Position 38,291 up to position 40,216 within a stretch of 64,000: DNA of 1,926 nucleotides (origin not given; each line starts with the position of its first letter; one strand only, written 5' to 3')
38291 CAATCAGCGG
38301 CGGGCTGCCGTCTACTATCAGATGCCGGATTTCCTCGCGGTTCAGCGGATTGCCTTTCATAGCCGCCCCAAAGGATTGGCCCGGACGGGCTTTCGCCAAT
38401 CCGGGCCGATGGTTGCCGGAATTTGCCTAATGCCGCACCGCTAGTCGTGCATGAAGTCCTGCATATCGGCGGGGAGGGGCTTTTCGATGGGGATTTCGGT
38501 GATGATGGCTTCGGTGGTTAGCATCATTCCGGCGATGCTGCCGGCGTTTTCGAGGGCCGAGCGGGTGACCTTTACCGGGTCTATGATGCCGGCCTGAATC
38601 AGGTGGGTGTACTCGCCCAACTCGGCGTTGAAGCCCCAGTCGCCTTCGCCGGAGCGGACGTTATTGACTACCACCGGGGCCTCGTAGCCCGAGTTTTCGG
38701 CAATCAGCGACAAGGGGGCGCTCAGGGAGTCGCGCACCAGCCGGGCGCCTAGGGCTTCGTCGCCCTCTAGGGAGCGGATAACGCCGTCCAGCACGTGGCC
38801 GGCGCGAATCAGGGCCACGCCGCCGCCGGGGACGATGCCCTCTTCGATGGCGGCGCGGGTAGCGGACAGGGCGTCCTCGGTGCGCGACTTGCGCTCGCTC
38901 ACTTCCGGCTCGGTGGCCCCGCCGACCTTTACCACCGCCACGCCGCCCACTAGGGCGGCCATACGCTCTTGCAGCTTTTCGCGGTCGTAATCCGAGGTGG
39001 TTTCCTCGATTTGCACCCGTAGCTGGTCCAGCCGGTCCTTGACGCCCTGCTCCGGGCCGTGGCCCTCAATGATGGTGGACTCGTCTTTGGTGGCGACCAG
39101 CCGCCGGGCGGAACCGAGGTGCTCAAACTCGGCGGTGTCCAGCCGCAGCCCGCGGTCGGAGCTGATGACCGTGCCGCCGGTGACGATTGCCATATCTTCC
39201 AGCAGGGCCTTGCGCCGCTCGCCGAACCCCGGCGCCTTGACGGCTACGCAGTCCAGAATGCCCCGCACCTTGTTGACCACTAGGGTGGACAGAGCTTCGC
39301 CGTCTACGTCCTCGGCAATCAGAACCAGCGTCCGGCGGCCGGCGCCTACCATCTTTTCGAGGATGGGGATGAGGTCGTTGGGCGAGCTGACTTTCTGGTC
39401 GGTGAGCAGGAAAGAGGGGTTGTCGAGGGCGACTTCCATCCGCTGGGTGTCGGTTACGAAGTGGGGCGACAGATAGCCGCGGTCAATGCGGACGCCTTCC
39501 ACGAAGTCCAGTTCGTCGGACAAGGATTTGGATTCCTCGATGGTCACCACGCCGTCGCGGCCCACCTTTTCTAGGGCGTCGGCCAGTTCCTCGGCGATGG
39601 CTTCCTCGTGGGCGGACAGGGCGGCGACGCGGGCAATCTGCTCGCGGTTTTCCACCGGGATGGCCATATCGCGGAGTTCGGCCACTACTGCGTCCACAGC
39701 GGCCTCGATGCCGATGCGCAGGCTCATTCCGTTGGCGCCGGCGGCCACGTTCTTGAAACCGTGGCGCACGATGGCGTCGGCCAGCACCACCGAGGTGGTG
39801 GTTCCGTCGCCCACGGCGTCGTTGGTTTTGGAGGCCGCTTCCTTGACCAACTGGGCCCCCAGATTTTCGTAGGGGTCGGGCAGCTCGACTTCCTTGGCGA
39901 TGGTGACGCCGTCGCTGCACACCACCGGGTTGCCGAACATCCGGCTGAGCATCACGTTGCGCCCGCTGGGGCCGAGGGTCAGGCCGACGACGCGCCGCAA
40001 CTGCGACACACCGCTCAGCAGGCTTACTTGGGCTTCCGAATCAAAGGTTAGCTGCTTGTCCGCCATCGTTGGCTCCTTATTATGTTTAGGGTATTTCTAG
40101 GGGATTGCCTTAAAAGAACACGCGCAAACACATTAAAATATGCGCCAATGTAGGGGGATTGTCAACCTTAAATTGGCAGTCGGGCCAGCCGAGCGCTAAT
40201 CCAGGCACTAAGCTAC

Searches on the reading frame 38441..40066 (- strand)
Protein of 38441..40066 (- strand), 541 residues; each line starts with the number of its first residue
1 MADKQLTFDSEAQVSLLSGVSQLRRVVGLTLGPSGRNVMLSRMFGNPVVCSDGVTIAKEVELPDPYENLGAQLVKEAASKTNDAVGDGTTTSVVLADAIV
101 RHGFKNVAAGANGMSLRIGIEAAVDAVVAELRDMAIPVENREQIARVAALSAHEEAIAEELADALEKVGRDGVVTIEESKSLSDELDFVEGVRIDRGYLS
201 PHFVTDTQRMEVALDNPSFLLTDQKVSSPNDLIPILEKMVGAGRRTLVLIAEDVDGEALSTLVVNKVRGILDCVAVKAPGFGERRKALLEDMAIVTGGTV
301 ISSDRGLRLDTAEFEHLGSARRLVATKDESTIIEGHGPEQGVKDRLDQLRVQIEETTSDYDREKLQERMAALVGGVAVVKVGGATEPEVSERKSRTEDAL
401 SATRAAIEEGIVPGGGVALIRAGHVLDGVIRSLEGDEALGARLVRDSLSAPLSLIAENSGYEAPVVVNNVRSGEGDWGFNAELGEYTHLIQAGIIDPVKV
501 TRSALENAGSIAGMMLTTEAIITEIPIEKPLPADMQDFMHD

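Call 77: search_protein_families(library=pfam, proteins=[window:38441-40066:-], max_evalue=0.00001)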
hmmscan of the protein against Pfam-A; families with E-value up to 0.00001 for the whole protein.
window:38441-40066:- (541 aa): 1 family
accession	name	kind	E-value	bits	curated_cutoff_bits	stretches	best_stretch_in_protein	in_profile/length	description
PF00118.29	Cpn60_TCP1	-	5.8e-74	250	34.3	1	23-524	1-488/490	TCP-1/cpn60 chaperonin family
